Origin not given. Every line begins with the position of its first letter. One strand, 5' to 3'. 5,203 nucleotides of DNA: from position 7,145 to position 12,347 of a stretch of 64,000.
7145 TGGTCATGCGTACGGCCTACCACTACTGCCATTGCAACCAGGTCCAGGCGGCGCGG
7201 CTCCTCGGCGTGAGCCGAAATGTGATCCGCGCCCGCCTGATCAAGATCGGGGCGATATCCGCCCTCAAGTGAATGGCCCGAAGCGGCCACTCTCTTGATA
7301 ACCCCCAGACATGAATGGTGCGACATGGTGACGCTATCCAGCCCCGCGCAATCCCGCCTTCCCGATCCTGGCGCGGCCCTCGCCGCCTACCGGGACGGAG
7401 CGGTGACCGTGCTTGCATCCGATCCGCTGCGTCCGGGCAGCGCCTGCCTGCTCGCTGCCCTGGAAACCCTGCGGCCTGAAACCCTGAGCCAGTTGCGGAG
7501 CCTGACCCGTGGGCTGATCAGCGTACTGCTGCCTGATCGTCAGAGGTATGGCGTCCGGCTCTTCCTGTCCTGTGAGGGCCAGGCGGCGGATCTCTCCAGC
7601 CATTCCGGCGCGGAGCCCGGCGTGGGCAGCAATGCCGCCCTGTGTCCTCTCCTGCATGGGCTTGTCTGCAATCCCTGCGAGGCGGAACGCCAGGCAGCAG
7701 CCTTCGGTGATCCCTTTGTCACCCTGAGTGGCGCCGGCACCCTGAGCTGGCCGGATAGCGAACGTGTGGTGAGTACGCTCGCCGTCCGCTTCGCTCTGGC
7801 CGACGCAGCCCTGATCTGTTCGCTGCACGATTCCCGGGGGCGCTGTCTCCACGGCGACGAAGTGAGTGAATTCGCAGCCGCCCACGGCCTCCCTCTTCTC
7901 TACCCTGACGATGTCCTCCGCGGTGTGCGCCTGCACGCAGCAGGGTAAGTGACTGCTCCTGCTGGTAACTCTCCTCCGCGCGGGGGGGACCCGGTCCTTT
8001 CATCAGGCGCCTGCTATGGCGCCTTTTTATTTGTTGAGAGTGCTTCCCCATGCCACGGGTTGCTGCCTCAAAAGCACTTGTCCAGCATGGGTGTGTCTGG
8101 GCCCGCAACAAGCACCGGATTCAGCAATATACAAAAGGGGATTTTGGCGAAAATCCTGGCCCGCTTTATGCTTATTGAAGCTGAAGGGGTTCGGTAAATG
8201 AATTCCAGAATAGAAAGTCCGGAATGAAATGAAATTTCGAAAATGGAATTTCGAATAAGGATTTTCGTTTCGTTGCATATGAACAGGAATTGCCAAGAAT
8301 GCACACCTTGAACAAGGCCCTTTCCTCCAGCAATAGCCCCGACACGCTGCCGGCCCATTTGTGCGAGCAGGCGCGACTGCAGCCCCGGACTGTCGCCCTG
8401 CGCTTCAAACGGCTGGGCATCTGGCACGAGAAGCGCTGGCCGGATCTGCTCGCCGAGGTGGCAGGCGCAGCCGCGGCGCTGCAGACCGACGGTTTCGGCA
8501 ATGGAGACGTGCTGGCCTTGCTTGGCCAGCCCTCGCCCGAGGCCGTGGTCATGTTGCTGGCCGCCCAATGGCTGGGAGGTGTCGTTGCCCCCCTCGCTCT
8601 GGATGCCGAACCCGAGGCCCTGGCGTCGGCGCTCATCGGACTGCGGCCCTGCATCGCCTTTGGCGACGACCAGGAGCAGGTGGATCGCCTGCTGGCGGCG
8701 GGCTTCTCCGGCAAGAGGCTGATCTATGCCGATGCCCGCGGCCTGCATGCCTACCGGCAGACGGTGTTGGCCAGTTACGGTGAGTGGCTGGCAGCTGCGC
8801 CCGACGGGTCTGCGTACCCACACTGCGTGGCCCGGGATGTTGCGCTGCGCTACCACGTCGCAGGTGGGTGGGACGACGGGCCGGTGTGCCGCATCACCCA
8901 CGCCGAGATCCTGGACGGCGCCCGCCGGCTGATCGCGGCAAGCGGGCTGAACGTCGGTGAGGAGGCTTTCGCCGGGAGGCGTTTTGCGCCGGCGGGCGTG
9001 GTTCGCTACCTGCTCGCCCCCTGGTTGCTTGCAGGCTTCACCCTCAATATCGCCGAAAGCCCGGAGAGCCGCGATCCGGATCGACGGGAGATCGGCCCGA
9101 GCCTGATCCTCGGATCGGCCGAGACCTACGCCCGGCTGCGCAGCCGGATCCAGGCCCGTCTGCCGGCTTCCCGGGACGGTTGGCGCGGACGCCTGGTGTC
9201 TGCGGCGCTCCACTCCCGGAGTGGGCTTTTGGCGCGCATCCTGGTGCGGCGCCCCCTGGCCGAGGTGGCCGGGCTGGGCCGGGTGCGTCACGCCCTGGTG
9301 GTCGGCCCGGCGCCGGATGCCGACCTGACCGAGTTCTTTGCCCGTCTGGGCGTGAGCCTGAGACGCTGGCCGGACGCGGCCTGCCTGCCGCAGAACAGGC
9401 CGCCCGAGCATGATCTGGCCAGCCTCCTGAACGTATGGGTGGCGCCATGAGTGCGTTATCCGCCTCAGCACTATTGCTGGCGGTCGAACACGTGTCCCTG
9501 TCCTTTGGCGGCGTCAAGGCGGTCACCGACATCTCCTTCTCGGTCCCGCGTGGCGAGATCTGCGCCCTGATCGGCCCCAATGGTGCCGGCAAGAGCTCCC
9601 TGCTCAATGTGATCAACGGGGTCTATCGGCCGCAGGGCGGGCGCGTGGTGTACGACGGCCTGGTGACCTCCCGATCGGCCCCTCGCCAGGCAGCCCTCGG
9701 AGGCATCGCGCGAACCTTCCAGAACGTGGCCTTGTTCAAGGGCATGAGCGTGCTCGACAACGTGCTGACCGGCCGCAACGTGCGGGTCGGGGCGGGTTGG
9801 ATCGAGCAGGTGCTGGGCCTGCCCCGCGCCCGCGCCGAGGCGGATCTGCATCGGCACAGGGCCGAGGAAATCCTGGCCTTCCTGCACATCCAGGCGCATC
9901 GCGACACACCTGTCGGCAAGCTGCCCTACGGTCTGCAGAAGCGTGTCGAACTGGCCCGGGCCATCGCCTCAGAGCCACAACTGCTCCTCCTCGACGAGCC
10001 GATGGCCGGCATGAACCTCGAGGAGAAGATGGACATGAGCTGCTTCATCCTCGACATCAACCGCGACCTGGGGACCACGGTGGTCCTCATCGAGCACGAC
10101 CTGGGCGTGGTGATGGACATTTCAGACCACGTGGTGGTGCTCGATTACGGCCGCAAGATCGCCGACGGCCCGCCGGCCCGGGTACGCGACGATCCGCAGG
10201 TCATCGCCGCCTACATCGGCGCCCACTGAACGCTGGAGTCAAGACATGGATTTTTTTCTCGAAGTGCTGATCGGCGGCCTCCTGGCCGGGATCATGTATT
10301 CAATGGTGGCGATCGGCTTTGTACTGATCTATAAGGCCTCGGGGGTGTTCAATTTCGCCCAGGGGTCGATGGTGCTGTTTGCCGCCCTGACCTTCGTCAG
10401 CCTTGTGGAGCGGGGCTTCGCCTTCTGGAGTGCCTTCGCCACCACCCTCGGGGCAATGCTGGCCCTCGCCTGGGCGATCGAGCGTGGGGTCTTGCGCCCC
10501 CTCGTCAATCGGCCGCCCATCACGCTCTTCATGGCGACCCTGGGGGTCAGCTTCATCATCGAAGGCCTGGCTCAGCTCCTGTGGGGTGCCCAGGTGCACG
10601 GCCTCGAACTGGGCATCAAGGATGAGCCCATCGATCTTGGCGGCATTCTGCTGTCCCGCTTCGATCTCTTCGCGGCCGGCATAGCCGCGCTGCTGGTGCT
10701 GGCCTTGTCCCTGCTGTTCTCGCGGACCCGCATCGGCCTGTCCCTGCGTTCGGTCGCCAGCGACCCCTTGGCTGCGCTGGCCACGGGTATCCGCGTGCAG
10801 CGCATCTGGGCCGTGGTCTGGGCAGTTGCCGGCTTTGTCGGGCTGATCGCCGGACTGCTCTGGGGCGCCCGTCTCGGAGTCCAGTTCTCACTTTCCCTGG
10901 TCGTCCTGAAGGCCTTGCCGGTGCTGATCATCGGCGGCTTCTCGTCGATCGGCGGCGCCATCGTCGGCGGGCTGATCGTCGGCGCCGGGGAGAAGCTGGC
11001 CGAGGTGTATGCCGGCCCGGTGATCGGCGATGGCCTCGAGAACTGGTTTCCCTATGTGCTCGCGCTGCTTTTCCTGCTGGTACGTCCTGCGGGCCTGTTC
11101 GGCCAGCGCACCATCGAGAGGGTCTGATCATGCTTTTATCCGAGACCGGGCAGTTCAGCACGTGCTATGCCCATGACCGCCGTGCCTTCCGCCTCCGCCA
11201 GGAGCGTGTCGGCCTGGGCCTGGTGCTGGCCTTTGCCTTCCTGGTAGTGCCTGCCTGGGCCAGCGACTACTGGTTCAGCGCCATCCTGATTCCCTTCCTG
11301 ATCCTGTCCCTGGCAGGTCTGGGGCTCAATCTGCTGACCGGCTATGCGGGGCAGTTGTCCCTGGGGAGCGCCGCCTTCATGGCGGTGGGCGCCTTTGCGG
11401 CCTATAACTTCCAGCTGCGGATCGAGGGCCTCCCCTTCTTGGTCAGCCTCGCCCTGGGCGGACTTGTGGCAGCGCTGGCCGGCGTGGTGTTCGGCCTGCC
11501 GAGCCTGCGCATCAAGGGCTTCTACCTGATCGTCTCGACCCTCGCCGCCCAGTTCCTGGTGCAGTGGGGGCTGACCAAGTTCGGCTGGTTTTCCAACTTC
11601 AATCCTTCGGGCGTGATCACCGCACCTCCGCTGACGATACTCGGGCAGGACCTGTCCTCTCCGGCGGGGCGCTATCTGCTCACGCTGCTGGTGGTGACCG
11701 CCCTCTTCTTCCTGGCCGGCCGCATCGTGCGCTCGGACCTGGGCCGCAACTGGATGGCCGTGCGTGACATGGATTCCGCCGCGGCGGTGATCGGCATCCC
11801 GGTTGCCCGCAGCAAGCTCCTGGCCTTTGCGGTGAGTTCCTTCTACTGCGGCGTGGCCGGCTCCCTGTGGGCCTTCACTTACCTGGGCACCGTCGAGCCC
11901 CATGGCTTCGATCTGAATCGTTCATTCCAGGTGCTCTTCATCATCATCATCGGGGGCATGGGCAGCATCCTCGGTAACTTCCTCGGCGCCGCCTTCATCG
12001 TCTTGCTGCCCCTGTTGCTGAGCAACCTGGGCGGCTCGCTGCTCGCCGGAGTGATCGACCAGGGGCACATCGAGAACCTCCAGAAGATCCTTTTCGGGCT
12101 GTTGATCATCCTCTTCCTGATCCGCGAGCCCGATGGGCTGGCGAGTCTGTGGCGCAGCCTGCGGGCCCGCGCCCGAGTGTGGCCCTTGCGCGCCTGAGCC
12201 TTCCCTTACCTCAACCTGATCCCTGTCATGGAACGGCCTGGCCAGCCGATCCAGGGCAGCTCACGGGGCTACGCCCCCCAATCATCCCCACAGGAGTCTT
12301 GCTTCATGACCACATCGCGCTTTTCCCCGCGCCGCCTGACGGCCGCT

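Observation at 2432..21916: De novo enhancer motif TGCT-N8-AGCA at every sigma54 promoter region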

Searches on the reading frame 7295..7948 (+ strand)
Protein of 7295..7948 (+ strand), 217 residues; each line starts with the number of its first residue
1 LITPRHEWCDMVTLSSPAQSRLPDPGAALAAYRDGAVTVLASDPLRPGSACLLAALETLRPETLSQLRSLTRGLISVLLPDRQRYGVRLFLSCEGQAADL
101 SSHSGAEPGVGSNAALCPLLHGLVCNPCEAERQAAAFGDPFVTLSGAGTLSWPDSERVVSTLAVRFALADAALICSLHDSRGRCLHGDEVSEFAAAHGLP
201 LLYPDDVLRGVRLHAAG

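Call 9: search_protein_families(library=ncbifam, proteins=[window:7295-7948:+])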
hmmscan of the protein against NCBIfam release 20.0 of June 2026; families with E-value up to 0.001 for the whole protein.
window:7295-7948:+ (217 aa): 1 family
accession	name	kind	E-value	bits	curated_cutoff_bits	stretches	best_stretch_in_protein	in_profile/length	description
TIGR00506.1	ribB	equivalog_domain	3.5e-06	26.7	177.45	0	167-207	160-200/204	3,4-dihydroxy-2-butanone-4-phosphate synthase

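Call 36: search_protein_families(library=pfam, proteins=[window:7295-7948:+], max_evalue=0.00001)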
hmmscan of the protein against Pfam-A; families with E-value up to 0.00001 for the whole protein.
window:7295-7948:+ (217 aa): 1 family
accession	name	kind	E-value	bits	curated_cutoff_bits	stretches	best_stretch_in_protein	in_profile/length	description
PF00926.24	DHBP_synthase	-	3.1e-06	27.3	26.4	0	167-207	148-188/191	3,4-dihydroxy-2-butanone 4-phosphate synthase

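Call 63: search_protein_families(library=ncbifam, proteins=[window:7295-7948:+], max_evalue=1e-15)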
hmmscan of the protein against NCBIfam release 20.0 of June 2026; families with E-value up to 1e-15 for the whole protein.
window:7295-7948:+ (217 aa): 0 families

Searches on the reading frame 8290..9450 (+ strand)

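Call 9: search_protein_families(library=ncbifam, proteins=[window:8290-9450:+])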
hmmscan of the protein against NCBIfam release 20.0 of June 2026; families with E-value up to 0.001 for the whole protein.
window:8290-9450:+ (386 aa): 12 families
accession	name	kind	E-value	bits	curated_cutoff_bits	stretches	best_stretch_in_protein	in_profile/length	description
NF006134.1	PRK08279.1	equivalog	2.6e-07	29.6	625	1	10-120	36-142/605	long-chain-acyl-CoA synthetase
NF005714.0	PRK07529.1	subfamily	1.2e-06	27.2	632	1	10-114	22-129/640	acyl-CoA synthetase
NF004808.0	PRK06155.1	equivalog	1.3e-06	27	722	1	14-112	17-111/542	ATP-dependent acyl-CoA ligase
NF004837.0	PRK06187.1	subfamily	1.3e-06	27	476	1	15-186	5-174/531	long-chain-fatty-acid--CoA ligase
NF002937.0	PRK03584.1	subfamily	5.1e-06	24.9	639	1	47-124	116-193/657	acetoacetate--CoA ligase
NF006572.0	PRK09088.1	equivalog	1.8e-05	23.6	696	1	24-129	7-110/491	acyl-CoA synthetase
NF005857.1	PRK07786.1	exception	3.3e-05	22.6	733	1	23-112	14-99/513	fatty-acid--CoA ligase FadD5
NF004511.1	PRK05852.1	equivalog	0.0001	21.1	650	1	50-217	29-190/505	FadD7 family fatty acid--CoA ligase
NF004515.0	PRK05857.1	equivalog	0.00016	20.5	726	1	15-108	3-93/532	fatty acid--CoA ligase FadD10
NF004814.0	PRK06164.1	equivalog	0.00034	19.3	677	1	14-99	6-87/540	acyl-CoA synthetase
NF038342.1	FACL_FadD6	exception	0.00055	18.4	975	1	57-120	75-137/584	long-chain-acyl-CoA synthetase FadD6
NF006539.0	PRK09029.1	equivalog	0.00077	18.4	494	0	31-111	16-92/458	o-succinylbenzoate--CoA ligase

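Call 36: search_protein_families(library=pfam, proteins=[window:8299-9450:+], max_evalue=0.00001)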
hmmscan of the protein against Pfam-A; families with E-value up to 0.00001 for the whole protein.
window:8299-9450:+ (383 aa): 1 family
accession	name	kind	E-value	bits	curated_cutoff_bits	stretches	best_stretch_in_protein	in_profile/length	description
PF00501.34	AMP-binding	-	8.7e-13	48.3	29.9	1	23-130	3-111/384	AMP-binding enzyme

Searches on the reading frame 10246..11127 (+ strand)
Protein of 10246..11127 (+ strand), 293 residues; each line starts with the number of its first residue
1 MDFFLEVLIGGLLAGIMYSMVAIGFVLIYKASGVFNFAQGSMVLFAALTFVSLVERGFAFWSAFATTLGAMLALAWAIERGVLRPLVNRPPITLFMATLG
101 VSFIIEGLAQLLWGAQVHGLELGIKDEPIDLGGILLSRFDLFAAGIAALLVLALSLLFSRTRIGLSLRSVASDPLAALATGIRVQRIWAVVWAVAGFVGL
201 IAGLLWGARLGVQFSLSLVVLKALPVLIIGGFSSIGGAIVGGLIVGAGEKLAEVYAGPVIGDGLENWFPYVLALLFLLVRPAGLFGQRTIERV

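Call 9: search_protein_families(library=ncbifam, proteins=[window:10246-11127:+])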
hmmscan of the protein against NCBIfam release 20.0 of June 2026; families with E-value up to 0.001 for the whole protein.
window:10246-11127:+ (293 aa): 6 families
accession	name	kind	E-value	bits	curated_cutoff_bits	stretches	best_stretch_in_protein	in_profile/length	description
TIGR03409.1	urea_trans_UrtB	equivalog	1.4e-21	77.5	250.3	1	8-289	4-290/291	urea ABC transporter permease subunit UrtB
NF008011.0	PRK10740.1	equivalog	5e-18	65.8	379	1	3-293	7-308/308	high-affinity branched-chain amino acid ABC transporter permease LivH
TIGR03622.1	urea_t_UrtB_arc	equivalog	8.1e-12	45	374.25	1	19-285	15-277/284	urea ABC transporter, permease protein UrtB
NF007014.0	PRK09478.1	equivalog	3.1e-07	30.1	386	1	91-245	131-291/336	galactose/methyl galactoside ABC transporter permease MglC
NF011961.0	PRK15432.1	equivalog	4.7e-05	22.8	388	1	20-246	49-264/344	autoinducer 2 ABC transporter permease LsrC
NF008441.0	PRK11285.1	equivalog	5.9e-05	22.3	378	1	9-248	56-294/333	L-arabinose ABC transporter permease AraH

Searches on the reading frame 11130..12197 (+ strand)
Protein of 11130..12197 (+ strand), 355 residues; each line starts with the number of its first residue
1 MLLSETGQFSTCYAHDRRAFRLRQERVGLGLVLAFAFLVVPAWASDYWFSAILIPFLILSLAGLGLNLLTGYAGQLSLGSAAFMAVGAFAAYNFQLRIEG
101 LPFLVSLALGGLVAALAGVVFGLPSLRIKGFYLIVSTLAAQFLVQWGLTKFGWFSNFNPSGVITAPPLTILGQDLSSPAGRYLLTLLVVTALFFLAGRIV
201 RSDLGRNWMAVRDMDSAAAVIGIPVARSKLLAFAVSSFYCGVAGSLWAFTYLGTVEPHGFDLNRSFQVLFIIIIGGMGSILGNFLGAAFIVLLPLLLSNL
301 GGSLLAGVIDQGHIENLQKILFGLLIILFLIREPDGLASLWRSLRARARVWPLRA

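Call 11: search_protein_families(library=ncbifam, proteins=[window:11130-12197:+], max_evalue=1e-10)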
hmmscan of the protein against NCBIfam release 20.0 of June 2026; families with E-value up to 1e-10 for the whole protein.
window:11130-12197:+ (355 aa): 3 families
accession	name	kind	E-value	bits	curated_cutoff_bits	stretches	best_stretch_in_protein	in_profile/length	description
NF008450.0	PRK11301.1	subfamily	4.8e-35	121.8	366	2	182-342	265-410/418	high-affinity branched-chain amino acid ABC transporter permease LivM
TIGR03408.1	urea_trans_UrtC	equivalog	5.6e-21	75.6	296.2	1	103-294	92-280/313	urea ABC transporter permease subunit UrtC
TIGR03409.1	urea_trans_UrtB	equivalog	1.3e-13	51.3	250.3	1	56-339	11-287/291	urea ABC transporter permease subunit UrtB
